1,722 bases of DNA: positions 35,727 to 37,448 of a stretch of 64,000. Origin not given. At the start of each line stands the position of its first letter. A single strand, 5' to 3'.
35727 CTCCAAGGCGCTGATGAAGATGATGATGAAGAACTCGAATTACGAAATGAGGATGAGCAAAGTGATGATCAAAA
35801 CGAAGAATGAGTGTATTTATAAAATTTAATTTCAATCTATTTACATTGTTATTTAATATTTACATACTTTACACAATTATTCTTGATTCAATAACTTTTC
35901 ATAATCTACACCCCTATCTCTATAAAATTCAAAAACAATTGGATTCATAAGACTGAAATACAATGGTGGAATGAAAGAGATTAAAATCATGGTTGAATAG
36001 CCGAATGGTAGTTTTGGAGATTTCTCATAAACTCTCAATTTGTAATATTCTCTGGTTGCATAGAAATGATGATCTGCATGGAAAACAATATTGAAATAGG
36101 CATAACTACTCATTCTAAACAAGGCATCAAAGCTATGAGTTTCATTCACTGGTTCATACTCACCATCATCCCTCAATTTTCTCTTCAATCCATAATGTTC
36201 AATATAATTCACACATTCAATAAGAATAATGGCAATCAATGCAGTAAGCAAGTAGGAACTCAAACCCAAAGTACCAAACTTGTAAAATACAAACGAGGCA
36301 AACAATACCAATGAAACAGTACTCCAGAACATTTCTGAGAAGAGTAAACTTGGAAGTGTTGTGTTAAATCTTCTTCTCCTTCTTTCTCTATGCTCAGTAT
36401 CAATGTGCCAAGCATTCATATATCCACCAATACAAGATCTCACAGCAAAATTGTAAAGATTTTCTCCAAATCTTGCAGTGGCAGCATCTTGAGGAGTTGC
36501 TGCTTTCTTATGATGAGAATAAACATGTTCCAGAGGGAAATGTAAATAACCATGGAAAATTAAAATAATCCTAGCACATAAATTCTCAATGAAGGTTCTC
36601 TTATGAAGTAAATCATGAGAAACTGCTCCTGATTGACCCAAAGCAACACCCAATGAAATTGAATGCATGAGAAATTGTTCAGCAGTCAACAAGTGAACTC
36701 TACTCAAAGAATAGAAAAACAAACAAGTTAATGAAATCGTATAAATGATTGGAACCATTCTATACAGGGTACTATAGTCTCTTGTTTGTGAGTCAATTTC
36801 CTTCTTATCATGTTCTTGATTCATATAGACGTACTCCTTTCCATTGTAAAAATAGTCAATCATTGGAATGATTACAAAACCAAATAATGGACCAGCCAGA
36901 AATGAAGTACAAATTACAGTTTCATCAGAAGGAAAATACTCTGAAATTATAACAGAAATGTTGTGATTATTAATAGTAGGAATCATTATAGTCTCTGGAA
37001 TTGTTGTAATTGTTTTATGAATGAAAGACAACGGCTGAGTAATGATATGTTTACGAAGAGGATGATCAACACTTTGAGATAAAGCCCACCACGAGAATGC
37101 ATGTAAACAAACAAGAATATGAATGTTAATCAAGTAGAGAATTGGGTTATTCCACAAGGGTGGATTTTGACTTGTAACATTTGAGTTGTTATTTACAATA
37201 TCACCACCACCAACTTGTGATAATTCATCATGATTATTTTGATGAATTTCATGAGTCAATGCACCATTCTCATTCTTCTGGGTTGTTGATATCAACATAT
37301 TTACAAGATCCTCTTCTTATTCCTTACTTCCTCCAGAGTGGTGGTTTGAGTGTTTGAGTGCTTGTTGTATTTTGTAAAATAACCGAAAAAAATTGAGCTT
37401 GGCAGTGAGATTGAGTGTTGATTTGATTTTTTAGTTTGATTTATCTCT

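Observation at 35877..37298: Bacterial-type AlkB integral-membrane alkane hydroxylase homologue, intronless, in a eukaryotic gene-dense region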

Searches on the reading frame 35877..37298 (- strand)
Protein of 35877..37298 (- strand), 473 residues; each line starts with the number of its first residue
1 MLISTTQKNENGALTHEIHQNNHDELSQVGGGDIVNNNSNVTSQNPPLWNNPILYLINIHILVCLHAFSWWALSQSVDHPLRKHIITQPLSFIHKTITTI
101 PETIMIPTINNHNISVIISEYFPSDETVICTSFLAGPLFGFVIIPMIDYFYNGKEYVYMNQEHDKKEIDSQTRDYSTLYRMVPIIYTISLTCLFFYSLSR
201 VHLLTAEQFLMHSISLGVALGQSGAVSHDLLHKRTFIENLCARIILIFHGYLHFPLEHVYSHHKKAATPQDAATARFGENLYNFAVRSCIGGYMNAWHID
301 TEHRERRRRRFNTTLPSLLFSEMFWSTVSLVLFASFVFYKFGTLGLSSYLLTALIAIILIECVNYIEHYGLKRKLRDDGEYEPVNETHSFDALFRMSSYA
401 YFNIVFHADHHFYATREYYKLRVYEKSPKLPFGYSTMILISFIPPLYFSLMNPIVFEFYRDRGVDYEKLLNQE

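Call 3: search_protein_families(library=pfam, proteins=[window:35877-37298:-], max_evalue=0.01)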
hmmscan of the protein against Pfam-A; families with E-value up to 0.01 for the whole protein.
window:35877-37298:- (473 aa): 1 family
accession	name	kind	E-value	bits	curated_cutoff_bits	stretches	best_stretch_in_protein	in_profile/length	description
PF00487.30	FA_desaturase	-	7.6e-25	88.6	29.7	1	214-422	10-232/253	Fatty acid desaturase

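Call 4: search_protein_families(library=ncbifam, proteins=[window:35877-37298:-], max_evalue=0.01)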
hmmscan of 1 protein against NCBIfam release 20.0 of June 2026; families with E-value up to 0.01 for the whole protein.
window:35877-37298:- (473 aa): 0 families

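Call 5: search_solved_structures(query=window:35877-37298:-, max_evalue=0.01, show_alignments=2)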
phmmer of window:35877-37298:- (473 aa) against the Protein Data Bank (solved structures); distinct sequences matched with E-value up to 0.01: 2.
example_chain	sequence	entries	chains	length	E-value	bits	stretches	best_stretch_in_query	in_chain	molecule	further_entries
8sbb_A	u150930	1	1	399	2.2e-44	155.6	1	139-457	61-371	Alkane 1-monooxygenase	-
8f6t_A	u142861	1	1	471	1.6e-43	152.7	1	135-459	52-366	Alkane 1-monooxygenase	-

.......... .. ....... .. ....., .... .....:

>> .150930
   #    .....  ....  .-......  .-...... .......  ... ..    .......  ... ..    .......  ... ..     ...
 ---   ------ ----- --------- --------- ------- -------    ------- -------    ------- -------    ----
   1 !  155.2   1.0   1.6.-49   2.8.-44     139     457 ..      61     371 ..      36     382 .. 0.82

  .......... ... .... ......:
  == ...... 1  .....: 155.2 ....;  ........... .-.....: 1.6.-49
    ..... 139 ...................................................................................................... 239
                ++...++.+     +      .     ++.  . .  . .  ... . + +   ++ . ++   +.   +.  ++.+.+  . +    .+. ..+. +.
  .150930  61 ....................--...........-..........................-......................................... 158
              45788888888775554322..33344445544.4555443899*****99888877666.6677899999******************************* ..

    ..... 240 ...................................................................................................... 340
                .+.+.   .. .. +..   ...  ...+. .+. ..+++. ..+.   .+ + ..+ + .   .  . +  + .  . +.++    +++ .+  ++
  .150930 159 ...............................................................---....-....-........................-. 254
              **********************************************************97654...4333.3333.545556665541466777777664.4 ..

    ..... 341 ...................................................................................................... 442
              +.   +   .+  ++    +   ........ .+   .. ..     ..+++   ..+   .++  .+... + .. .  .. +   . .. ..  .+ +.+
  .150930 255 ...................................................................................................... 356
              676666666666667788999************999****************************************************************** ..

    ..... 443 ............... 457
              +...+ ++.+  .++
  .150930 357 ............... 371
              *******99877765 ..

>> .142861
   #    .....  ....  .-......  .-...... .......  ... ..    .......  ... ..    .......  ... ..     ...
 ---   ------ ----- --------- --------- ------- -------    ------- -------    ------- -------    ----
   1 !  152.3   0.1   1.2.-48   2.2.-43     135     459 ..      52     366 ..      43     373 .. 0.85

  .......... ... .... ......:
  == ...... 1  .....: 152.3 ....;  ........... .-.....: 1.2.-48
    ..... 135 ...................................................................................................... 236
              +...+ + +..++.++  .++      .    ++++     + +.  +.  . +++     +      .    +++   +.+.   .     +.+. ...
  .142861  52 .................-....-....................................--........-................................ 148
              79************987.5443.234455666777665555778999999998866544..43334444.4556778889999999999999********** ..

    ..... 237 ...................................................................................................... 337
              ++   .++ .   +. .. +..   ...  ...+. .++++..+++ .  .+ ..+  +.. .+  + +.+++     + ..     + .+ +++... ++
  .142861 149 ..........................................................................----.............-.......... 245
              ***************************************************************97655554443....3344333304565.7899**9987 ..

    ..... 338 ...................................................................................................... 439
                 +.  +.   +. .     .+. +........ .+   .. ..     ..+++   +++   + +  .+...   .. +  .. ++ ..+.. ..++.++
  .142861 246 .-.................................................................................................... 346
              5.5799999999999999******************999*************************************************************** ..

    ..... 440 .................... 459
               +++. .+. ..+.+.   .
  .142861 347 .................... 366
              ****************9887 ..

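Call 6: find_homologous_proteins(query=window:35877-37298:-)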
Query window:35877-37298:- (473 aa): 180 proteins with E <= 0.001 among 5351 candidates; the best 120 are listed.
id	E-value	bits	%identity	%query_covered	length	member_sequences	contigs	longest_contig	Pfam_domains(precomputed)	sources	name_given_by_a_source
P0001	0.0e+0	1090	100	100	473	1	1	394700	PF00487.31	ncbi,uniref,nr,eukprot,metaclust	ncbi:predicted protein [Naegleria gruberi]|uniref:Predicted protein n=1 Tax=Naegleria gruberi TaxID=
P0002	1.5e-184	633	61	92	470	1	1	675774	PF00487.31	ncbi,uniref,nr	ncbi:hypothetical protein C9374_003349 [Naegleria lovaniensis]|uniref:Fatty acid desaturase domain-c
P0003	4.8e-123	430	52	76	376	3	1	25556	PF00487.31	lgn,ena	-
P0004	1.5e-59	220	38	68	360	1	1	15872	PF00487.31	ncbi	-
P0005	4.2e-59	219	37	68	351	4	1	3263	PF00487.31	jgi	jgi:alkane 1-monooxygenase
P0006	2.4e-56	210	36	68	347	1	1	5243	PF00487.31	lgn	-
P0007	1.8e-55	207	35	67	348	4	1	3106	PF00487.31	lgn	-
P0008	7.3e-55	205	37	68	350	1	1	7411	PF00487.31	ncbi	-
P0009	1.2e-54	204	38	67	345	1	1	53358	PF00487.31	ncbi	-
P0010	3.7e-54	203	36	68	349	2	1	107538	PF00487.31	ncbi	-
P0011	4.9e-54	202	35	72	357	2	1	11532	PF00487.31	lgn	-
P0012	6.3e-54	202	37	66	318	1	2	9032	PF00487.31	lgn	-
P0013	6.8e-54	202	37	66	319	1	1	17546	PF00487.31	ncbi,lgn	-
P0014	1.5e-53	201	33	74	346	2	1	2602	PF00487.31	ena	-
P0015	2.4e-53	200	33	74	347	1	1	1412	PF00487.31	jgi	-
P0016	2.9e-53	200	35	70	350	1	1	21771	PF00487.31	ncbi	-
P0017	3.6e-53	199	37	72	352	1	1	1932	PF00487.31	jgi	-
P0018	3.7e-53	199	35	67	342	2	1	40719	PF00487.31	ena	-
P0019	5.2e-53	199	37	68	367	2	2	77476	PF00487.31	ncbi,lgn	ncbi:MAG: alkane 1-monooxygenase [Cyclobacteriaceae bacterium]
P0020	9.0e-53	198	34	69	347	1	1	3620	PF00487.31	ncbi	-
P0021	1.2e-52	198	34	67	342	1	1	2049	PF00487.31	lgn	-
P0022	1.2e-52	198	34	67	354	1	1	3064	PF00487.31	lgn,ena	-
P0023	1.7e-52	197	35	72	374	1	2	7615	PF00487.31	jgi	jgi:alkane 1-monooxygenase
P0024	2.0e-52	197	35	69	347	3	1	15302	PF00487.31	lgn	-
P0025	3.2e-52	196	33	67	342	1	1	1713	PF00487.31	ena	-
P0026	5.0e-52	196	34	67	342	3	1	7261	PF00487.31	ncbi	-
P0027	5.4e-52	196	36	67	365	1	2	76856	PF00487.31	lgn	-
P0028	6.2e-52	195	31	68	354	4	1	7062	PF00487.31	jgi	jgi:alkane 1-monooxygenase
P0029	7.3e-52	195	34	68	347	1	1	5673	PF00487.31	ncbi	ncbi:MAG: alkane 1-monooxygenase [Bacteroidota bacterium]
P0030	7.4e-52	195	34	69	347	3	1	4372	PF00487.31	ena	-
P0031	7.5e-52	195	36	68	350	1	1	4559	PF00487.31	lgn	-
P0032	7.6e-52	195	35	68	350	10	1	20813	PF00487.31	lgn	-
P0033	7.9e-52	195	35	67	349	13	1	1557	PF00487.31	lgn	-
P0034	1.1e-51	195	33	72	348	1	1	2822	PF00487.31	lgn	-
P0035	1.6e-51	194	32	72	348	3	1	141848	PF00487.31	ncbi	-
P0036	3.4e-51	193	35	69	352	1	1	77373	PF00487.31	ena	-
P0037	5.9e-51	192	33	67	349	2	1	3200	PF00487.31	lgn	-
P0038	7.0e-51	192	34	67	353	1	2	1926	PF00487.31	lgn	-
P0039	7.7e-51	192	33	67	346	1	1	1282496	PF00487.31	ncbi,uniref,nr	ncbi:alkane 1-monooxygenase [Psychroserpens luteolus]|uniref:alkane 1-monooxygenase n=1 Tax=Psychros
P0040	7.8e-51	192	36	66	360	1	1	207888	PF00487.31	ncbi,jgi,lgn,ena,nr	ncbi:MAG: alkane 1-monooxygenase [Proteobacteria bacterium]|nr:alkane 1-monooxygenase [Pseudomonadot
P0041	1.1e-50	191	36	59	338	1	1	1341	PF00487.31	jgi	-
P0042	1.3e-50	191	34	67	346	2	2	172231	PF00487.31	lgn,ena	-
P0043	1.4e-50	191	33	68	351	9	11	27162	PF00487.31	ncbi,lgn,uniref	ncbi:alkane 1-monooxygenase [Muriicola sp.]|uniref:alkane 1-monooxygenase n=1 Tax=Muriicola sp. TaxI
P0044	1.5e-50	191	38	67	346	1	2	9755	PF00487.31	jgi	jgi:alkane 1-monooxygenase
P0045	1.6e-50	191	34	67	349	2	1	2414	PF00487.31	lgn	-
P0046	1.7e-50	191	33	72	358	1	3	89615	PF00487.31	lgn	-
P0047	1.9e-50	190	35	67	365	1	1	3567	PF00487.31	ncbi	-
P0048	2.1e-50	190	32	72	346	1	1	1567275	PF00487.31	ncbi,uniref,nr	ncbi:alkane 1-monooxygenase [uncultured Psychroserpens sp.]|uniref:alkane 1-monooxygenase n=1 Tax=un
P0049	2.2e-50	190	33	68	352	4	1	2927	PF00487.31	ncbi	-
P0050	2.5e-50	190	36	51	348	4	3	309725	PF00487.31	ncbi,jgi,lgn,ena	-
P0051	2.6e-50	190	34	67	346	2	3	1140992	PF00487.31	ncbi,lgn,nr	ncbi:alkane 1-monooxygenase [Flavobacteriaceae bacterium 144Ye]|nr:alkane 1-monooxygenase [Flavobact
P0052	2.9e-50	190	33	68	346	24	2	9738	PF00487.31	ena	-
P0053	3.0e-50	190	34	66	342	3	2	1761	PF00487.31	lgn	-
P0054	3.8e-50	189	34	73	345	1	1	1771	PF00487.31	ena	-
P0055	5.1e-50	189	34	74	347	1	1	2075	PF00487.31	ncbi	-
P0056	5.1e-50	189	35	66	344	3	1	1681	PF00487.31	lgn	-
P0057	5.3e-50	189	34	69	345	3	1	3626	PF00487.31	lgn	-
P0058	5.7e-50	189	34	67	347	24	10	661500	PF00487.31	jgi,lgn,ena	-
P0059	5.9e-50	189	34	74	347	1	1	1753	PF00487.31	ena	-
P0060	8.1e-50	188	34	74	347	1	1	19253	PF00487.31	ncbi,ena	-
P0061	2.0e-49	187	34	68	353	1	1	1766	PF00487.31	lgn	-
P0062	2.2e-49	187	34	69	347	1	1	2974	PF00487.31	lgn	-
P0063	2.3e-49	187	37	58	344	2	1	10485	PF00487.31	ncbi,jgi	-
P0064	2.4e-49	187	31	72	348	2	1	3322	PF00487.31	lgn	-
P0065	3.2e-49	186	33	70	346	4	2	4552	PF00487.31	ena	-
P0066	3.4e-49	186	34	69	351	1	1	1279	PF00487.31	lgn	-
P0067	3.4e-49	186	35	67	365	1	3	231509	PF00487.31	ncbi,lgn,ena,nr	ncbi:MAG TPA: alkane 1-monooxygenase [Cyclobacteriaceae bacterium]|nr:alkane 1-monooxygenase [Cyclob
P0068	3.7e-49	186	36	67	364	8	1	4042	PF00487.31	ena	-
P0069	3.8e-49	186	33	67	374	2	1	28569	PF00487.31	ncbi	-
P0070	3.8e-49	186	32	68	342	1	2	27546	PF00487.31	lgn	-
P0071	4.3e-49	186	34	69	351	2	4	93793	PF00487.31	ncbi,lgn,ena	-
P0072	5.3e-49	186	31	67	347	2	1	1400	PF00487.31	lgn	-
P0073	7.2e-49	185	32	72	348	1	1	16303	PF00487.31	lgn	-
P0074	7.9e-49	185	32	72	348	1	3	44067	PF00487.31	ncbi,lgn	-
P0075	8.8e-49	185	33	69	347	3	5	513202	PF00487.31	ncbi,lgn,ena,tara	tara:strand:- start:220776 stop:221819 length:1044 start_codon:yes stop_codon:yes gene_type:complete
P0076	9.9e-49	185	33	69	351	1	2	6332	PF00487.31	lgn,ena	-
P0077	2.0e-48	184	33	69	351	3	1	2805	PF00487.31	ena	-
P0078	4.7e-48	183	33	69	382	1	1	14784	PF00487.31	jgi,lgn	-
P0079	6.8e-48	182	31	69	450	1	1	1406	PF00487.31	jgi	jgi:alkane 1-monooxygenase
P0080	7.7e-48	182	34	69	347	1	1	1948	PF00487.31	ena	-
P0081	7.9e-48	182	31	72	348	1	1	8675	PF00487.31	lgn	-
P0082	8.5e-48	182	35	68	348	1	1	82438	PF00487.31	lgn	-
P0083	1.4e-47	181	33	68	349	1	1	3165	PF00487.31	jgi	-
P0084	1.6e-47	181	34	72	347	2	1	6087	PF00487.31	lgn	-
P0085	1.7e-47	181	35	67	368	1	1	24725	PF00487.31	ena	-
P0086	1.8e-47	181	34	71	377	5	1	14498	PF00487.31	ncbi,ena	-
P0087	2.2e-47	180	33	72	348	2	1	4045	PF00487.31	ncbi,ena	-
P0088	3.0e-47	180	34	67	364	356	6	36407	PF00487.31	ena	-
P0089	5.5e-47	179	33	63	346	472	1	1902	PF00487.31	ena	-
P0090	1.1e-46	178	33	71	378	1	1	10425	PF00487.31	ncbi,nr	ncbi:MAG: alkane 1-monooxygenase [Emticicia sp.]|nr:alkane 1-monooxygenase [Emticicia sp.]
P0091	1.3e-46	178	33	72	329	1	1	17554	PF00487.31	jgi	jgi:alkane 1-monooxygenase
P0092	1.3e-46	178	33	67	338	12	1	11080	PF00487.31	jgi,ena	-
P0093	1.4e-46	178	35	68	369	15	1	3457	PF00487.31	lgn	-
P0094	1.9e-46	177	34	68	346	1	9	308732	PF00487.31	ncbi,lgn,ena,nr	ncbi:MAG: alkane 1-monooxygenase [Flaviramulus sp.]|nr:alkane 1-monooxygenase [Flaviramulus sp.]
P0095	2.7e-46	177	31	71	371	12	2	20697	PF00487.31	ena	-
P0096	2.9e-46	177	33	67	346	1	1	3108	PF00487.31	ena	-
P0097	3.1e-46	177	33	66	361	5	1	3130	PF00487.31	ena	-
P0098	3.2e-46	177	34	66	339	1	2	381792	PF00487.31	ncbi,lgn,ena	ncbi:MAG: alkane 1-monooxygenase [Saprospiraceae bacterium]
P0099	4.8e-46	176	34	67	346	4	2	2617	PF00487.31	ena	-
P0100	5.7e-46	176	32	71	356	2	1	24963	PF00487.31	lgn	-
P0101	6.0e-46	176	34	67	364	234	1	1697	PF00487.31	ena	-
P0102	8.0e-46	175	35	67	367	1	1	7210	PF00487.31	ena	-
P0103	8.9e-46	175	34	66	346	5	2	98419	PF00487.31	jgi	jgi:alkane 1-monooxygenase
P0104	1.1e-45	175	32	67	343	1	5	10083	PF00487.31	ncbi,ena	-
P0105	1.2e-45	175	35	67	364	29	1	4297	PF00487.31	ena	-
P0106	1.2e-45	175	34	70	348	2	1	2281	PF00487.31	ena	-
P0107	1.3e-45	174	34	71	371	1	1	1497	PF00487.31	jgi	jgi:alkane 1-monooxygenase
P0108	1.4e-45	174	35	67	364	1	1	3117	PF00487.31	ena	-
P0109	1.4e-45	174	35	72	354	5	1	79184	PF00487.31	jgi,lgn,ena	-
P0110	1.9e-45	174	35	67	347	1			PF00487.31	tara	tara:strand:- start:1094 stop:2137 length:1044 start_codon:yes stop_codon:yes gene_type:complete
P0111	2.0e-45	174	34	72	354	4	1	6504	PF00487.31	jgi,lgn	-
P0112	2.4e-45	174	35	67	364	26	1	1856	PF00487.31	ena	-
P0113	2.6e-45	174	32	66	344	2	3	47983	PF00487.31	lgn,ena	-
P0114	2.6e-45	174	35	67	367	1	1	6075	PF00487.31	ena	-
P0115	2.8e-45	173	30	70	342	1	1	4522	PF00487.31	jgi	jgi:alkane 1-monooxygenase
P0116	3.5e-45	173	34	67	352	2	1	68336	PF00487.31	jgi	jgi:alkane 1-monooxygenase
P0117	4.3e-45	173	34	67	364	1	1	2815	PF00487.31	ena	-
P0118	4.4e-45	173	35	67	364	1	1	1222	PF00487.31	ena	-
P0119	4.6e-45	173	35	57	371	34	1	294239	PF00487.31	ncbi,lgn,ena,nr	nr:alkane 1-monooxygenase [uncultured Emticicia sp.]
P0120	6.8e-45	172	31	72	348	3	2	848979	PF00487.31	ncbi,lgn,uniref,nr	ncbi:alkane 1-monooxygenase [Croceitalea sp. MTPC9]|uniref:alkane 1-monooxygenase n=1 Tax=unclassifi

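Call 9: find_encoding_contigs(protein=P0002, flank=10000, max_places=3)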
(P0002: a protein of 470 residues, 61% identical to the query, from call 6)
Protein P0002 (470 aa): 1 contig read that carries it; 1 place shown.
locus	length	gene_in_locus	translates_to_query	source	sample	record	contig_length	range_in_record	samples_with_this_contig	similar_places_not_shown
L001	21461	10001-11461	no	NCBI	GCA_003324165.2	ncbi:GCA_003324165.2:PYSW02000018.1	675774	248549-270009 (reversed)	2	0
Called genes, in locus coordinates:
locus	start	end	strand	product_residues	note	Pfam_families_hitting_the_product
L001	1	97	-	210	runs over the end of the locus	-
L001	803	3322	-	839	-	PF00069:Pkinase (weak)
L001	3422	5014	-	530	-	-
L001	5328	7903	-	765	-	PF02770:Acyl-CoA_dh_M, PF00441:Acyl-CoA_dh_1 (weak), PF22924:ACOX_C_alpha1, PF01756:ACOX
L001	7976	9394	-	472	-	PF22794:jr-ZPR1, PF02146:SIR2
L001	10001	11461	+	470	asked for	PF00487:FA_desaturase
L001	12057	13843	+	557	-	PF00069:Pkinase, PF07714:PK_Tyr_Ser-Thr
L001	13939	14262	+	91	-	-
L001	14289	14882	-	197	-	-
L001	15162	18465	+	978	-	PF08389:Xpo1, PF19282:Exportin-T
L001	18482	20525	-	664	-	PF00004:AAA, PF17862:AAA_lid_3, PF09336:Vps4_C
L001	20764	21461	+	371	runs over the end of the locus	PF08799:PRP4, PF02840:Prp18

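Call 10: find_encoding_contigs(protein=P0003, flank=10000, max_places=3)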
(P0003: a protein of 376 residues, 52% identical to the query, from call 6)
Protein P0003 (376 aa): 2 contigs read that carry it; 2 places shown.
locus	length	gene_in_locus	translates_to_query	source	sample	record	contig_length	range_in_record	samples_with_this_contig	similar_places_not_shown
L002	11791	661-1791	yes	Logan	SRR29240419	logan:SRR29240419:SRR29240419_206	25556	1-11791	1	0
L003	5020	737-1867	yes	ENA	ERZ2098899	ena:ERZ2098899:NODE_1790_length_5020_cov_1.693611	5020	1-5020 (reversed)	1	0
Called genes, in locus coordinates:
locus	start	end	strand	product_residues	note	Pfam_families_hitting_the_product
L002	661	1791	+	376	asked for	PF00487:FA_desaturase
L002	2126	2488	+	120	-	-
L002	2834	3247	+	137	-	-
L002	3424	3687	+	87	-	PF00069:Pkinase, PF07714:PK_Tyr_Ser-Thr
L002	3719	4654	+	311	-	PF00069:Pkinase, PF07714:PK_Tyr_Ser-Thr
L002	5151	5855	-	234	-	-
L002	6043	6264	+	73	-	-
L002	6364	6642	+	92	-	PF08389:Xpo1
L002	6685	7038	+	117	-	PF08389:Xpo1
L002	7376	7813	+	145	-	PF19282:Exportin-T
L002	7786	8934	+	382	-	PF19282:Exportin-T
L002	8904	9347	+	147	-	PF19282:Exportin-T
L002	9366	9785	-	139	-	PF17862:AAA_lid_3, PF09336:Vps4_C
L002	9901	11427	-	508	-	PF00004:AAA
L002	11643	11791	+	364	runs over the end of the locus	PF08799:PRP4, PF02840:Prp18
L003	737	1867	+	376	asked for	PF00487:FA_desaturase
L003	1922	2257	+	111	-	PF00487:FA_desaturase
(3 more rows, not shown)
